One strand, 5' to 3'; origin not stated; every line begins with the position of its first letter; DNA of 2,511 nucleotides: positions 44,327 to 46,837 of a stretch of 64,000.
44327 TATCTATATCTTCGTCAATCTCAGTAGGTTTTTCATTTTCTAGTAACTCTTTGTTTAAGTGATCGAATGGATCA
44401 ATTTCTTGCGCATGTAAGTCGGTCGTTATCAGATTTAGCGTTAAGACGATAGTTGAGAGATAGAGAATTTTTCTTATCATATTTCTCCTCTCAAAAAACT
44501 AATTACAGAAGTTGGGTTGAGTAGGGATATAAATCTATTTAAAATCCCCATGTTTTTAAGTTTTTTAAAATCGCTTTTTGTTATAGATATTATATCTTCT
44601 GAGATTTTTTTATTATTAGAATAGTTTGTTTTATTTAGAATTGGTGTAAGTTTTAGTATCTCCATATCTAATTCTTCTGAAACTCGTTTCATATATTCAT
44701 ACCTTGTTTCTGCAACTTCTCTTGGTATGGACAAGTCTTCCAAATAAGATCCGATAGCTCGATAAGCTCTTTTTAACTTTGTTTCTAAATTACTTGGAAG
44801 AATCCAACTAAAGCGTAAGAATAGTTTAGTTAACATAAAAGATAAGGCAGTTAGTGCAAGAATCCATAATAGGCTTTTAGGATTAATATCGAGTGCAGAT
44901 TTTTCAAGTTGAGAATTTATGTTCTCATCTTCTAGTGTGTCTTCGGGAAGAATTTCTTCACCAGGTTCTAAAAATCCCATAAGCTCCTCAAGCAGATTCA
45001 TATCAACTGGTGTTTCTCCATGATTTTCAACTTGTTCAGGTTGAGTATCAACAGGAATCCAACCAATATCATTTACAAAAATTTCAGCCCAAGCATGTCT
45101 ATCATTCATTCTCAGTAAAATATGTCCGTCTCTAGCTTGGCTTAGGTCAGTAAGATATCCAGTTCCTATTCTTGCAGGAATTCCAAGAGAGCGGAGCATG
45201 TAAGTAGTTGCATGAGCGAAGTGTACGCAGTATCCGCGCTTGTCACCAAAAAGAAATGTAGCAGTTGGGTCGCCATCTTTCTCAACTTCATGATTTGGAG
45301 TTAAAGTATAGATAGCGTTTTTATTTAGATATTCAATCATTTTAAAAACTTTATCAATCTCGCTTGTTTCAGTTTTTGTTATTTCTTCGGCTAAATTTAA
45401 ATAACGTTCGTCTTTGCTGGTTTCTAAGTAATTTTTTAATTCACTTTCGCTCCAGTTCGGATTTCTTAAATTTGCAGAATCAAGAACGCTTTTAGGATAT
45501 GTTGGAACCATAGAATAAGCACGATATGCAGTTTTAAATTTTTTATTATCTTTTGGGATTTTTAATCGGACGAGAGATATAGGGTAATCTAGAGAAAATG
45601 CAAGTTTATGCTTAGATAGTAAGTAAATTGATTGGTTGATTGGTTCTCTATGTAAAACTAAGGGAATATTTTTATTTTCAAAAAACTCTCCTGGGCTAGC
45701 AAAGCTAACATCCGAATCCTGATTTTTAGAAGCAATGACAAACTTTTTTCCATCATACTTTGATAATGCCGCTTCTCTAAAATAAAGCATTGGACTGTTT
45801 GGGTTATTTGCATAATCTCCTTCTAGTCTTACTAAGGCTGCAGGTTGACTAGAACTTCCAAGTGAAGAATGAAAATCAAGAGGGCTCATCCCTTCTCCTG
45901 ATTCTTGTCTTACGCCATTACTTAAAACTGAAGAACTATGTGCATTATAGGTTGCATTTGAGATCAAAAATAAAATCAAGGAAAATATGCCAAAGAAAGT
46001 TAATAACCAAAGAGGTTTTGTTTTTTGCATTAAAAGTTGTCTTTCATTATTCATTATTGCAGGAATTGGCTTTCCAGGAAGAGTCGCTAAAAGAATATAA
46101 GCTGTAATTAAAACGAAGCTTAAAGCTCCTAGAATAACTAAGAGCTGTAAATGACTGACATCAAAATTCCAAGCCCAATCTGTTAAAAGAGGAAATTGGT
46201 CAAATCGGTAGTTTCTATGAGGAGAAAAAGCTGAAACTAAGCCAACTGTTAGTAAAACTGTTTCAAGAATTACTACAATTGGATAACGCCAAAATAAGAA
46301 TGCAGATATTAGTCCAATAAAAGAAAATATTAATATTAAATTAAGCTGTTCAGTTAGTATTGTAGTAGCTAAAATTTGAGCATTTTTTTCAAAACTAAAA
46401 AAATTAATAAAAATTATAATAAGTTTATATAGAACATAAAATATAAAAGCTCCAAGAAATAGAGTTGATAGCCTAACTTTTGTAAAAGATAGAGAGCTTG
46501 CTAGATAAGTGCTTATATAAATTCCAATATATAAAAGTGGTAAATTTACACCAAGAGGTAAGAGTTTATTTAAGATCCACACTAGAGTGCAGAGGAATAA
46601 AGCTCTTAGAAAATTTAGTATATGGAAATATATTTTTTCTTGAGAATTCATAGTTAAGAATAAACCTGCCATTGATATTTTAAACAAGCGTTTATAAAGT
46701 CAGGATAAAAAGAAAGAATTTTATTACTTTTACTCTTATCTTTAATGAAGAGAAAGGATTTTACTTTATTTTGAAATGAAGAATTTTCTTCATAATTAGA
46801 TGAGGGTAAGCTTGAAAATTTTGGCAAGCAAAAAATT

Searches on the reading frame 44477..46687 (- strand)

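Call 24: search_protein_families(library=pfam, proteins=[window:44477-46687:-], max_evalue=0.00001)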
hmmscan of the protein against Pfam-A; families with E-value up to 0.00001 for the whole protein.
window:44477-46687:- (736 aa): 1 family
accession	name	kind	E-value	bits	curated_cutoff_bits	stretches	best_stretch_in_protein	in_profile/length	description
PF01841.26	Transglut_core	-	4.4e-25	88.5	23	1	431-548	2-108/108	Transglutaminase-like superfamily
